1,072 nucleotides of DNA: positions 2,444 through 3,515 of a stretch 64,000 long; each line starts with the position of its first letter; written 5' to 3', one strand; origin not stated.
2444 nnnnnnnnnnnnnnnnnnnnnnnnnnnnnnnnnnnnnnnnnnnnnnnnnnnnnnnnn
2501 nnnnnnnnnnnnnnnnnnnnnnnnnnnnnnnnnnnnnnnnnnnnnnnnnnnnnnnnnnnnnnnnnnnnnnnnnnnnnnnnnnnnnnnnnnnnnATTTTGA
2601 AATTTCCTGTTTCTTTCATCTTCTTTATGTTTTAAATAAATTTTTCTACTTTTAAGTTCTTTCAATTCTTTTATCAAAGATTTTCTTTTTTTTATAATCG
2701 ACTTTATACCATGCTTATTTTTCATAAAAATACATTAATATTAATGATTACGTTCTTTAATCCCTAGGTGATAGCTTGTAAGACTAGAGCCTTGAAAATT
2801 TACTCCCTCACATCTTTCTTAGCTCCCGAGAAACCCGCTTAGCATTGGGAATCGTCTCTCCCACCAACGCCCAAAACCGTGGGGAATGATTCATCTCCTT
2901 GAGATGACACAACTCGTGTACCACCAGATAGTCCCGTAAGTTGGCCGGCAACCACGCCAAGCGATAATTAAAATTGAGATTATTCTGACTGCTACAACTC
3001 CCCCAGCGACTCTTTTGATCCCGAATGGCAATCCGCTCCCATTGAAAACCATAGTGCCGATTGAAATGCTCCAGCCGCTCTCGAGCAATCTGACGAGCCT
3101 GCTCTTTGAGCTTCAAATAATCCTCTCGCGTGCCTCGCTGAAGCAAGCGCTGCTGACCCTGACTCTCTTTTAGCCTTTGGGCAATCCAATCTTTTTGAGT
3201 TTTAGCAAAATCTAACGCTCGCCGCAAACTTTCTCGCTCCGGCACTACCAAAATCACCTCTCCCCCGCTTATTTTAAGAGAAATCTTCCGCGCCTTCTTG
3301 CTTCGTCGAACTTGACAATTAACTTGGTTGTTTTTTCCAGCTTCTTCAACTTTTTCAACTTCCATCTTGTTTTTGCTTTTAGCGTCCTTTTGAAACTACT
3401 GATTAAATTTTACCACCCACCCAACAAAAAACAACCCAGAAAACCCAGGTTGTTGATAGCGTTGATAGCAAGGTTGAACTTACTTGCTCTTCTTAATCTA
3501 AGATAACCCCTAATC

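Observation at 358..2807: AT-rich single-gene island encoding a 713-aa protein with a centrally placed radical-SAM-like CX3CX2C triad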

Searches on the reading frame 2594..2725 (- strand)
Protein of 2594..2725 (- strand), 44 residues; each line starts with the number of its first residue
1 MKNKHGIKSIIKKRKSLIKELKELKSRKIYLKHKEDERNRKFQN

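Call 38: search_protein_families(library=pfam, alignment_id=A3, max_evalue=1)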
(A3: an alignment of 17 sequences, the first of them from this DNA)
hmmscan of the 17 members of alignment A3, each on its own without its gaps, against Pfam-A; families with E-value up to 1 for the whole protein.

A. member 1, seq(44 aa): 1 family
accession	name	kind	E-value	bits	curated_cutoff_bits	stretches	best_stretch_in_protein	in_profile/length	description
PF17029.10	DUF5100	-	0.068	13.5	27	1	5-39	8-42/125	Domain of unknown function (DUF5100)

B. families by the number of members that match (of 17 scanned): 19 families
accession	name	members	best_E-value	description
PF22277.2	EncFtn-like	2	0.068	EncFtn-like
PF10157.14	BORCS6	2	0.19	BLOC-1-related complex sub-unit 6 C-terminal helix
PF12130.13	bMERB_dom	1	0.0025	Bivalent Mical/EHBP Rab binding domain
PF13012.11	MitMem_reg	1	0.0089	Maintenance of mitochondrial structure and function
PF16740.10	SKA2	1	0.011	Spindle and kinetochore-associated protein 2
PF10046.14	BLOC1_2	1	0.026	Biogenesis of lysosome-related organelles complex-1 subunit 2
PF22326.1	MMS21_N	1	0.034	E3 SUMO-protein ligase MMS21, N-terminal domain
PF16282.11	SANT_DAMP1_like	1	0.035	SANT/Myb-like domain of DAMP1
PF09924.15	LPG_synthase_C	1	0.055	Phosphatidylglycerol lysyltransferase, C-terminal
PF04328.18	Sel_put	1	0.059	Selenoprotein, putative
PF10275.15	Peptidase_C65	1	0.065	Peptidase C65 Otubain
PF17029.10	DUF5100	1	0.068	Domain of unknown function (DUF5100)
PF00268.27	Ribonuc_red_sm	1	0.087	Ribonucleotide reductase, small chain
PF21911.1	PG_1098_N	1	0.088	N-terminal domain in putative methyltransferase PG_1098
PF23884.1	DUF7237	1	0.11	Family of unknown function (DUF7237)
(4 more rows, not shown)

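Call 71: find_homologous_proteins(query=A6, max_evalue=0.01)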
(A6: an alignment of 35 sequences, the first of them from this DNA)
Query A6 (35 sequences) (44 aa, profile of the alignment): 12 proteins with E <= 0.01 among 918 candidates.
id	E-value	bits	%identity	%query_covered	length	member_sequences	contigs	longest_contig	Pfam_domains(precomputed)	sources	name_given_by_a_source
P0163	3.6e-12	64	39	41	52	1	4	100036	-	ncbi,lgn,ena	-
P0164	3.8e-12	64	-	-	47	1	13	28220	-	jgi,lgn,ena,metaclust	metaclust:\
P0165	1.3e-11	62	-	-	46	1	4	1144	-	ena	-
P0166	2.4e-11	61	-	-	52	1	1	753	-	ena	-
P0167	3.4e-11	61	-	-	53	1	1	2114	-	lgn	-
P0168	5.0e-10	57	-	-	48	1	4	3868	-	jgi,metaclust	metaclust:\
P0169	5.3e-10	57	-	-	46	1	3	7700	-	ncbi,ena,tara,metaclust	tara:strand:+ start:357 stop:497 length:141 start_codon:yes stop_codon:yes gene_type:complete|metacl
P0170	7.4e-10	56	-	-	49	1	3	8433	-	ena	-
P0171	2.3e-8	52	-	-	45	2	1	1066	-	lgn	-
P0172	2.0e-6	45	-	-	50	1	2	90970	-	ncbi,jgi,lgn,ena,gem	ncbi:MAG: hypothetical protein WCV68_03110 [Candidatus Paceibacterota bacterium]|jgi:hypothetical pr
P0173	7.7e-4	37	-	-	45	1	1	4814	-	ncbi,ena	-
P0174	6.9e-3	34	100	100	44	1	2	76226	-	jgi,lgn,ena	-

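Call 97: search_protein_families(library=ncbifam, alignment_id=A6, max_evalue=1)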
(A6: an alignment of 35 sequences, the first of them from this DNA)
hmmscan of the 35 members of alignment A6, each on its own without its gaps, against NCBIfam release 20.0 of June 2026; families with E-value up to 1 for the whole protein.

A. member 1, seq(44 aa): 0 families

B. families by the number of members that match (of 35 scanned): 26 families (the first 25 are shown)
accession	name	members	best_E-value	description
NF047408.1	SA0632_fam_LP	3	0.01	SA0632 family lipoprotein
TIGR04391.1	CcmD_alt_fam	3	0.033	CcmD family protein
NF058679.1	EncB_fam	2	0.012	encapsulin nanocompartment ferritin-likeEncB family encapsulin nanocompartment ferritin-like cargo protein cargo protein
NF010452.0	PRK13879.1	2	0.012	P-type conjugative transfer protein TrbJ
TIGR04535.1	ferrit_encaps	2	0.018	encapsulin-associated ferritin-like protein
NF047661.1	LIC_10907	1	0.0027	LIC_10907 family protein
NF047689.1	LIC10907_fam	1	0.0033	LIC10907 family protein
NF041466.1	factorH_bind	1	0.0065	factor H-binding protein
TIGR01791.2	CM_archaeal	1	0.0097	chorismate mutase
NF005866.0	PRK07803.1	1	0.011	fumarate reductase/succinate dehydrogenase flavoprotein subunit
TIGR02791.1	VirB5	1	0.014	P-type DNA transfer protein VirB5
NF047699.2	sulf_reg_SurR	1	0.016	sulfur metabolism transcriptional regulator SurR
NF005031.0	PRK06443.1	1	0.018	chorismate mutase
TIGR00029.2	S20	1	0.036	30S ribosomal protein S20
NF006980.0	PRK09450.1-5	1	0.036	class I adenylate cyclase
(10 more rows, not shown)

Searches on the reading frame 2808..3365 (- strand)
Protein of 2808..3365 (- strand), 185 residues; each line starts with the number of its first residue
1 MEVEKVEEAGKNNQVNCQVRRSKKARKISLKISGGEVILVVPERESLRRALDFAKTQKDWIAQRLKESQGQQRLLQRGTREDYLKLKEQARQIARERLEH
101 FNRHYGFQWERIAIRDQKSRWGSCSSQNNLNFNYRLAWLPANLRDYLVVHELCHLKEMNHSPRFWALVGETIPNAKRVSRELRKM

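Call 83: find_homologous_proteins(query=window:2808-3365:-, max_evalue=1e-20)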
Query window:2808-3365:- (185 aa): 6149 proteins with E <= 1e-20 among 8000 candidates; the best 120 are listed.
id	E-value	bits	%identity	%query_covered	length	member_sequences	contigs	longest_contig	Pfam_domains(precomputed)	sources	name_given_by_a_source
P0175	1.6e-117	407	100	100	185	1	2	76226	PF01863.24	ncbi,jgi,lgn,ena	-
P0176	4.1e-97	341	83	96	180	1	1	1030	PF01863.24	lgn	-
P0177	4.3e-54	201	55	93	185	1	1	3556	PF01863.24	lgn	-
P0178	1.7e-53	199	52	100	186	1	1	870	PF01863.24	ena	-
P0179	2.2e-51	192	52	93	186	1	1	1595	PF01863.24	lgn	-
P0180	6.4e-51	191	51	93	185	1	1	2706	PF01863.24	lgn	-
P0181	7.1e-51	190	50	92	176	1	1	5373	PF01863.24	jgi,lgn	-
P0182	1.0e-50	190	52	94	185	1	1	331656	PF01863.24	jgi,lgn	-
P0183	1.3e-50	190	51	92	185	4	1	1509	PF01863.24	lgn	-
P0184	2.4e-50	189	54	90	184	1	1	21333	PF01863.24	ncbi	ncbi:MAG: M48 family metallopeptidase [Candidatus Moraniibacteriota bacterium]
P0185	3.5e-50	188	53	90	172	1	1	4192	PF01863.24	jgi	-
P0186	5.4e-50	188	51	91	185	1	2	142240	PF01863.24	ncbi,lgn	-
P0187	7.3e-50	187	51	92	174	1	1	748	PF01863.24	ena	-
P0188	1.6e-49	186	52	94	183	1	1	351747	PF01863.24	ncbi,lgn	ncbi:MAG: M48 family metallopeptidase [Bacillota bacterium]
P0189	2.7e-49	185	49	96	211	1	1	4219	PF01863.24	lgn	-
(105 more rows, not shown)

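Call 84: find_encoding_contigs(protein=P0176, flank=3000, max_places=2)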
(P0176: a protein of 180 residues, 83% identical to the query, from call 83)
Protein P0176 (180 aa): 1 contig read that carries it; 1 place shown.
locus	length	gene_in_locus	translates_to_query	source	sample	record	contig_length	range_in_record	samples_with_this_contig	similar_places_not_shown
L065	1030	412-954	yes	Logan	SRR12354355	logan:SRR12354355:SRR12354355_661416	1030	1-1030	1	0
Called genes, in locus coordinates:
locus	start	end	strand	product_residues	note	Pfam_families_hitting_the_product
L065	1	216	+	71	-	?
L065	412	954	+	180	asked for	PF01863:YgjP-like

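Call 85: find_encoding_contigs(protein=P0182, flank=5000, max_places=1)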
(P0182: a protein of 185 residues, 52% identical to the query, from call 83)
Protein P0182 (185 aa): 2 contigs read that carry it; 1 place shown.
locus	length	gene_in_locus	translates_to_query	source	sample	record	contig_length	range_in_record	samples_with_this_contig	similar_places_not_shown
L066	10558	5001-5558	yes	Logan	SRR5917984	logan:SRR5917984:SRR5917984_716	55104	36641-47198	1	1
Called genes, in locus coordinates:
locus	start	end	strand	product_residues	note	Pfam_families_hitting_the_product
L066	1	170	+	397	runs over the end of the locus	PF00009:GTP_EFTU, PF03144:GTP_EFTU_D2, PF03143:GTP_EFTU_D3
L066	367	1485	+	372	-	PF03033:Glyco_transf_28, PF04101:Glyco_tran_28_C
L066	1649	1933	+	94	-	-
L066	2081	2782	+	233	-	PF01386:Ribosomal_L25p, PF14693:Ribosomal_TL5_C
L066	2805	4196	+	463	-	PF13406:SLT_2 (weak)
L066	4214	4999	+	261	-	PF02673:BacA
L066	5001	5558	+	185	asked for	PF01863:YgjP-like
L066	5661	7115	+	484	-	PF01336:tRNA_anti-codon, PF00152:tRNA-synt_2, PF01409:tRNA-synt_2d (faint)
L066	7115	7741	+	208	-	PF02527:GidB, PF13847:Methyltransf_31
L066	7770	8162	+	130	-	-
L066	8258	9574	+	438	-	PF02403:Seryl_tRNA_N, PF00587:tRNA-synt_2b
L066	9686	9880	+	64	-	-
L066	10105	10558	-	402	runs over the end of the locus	PF07690:MFS_1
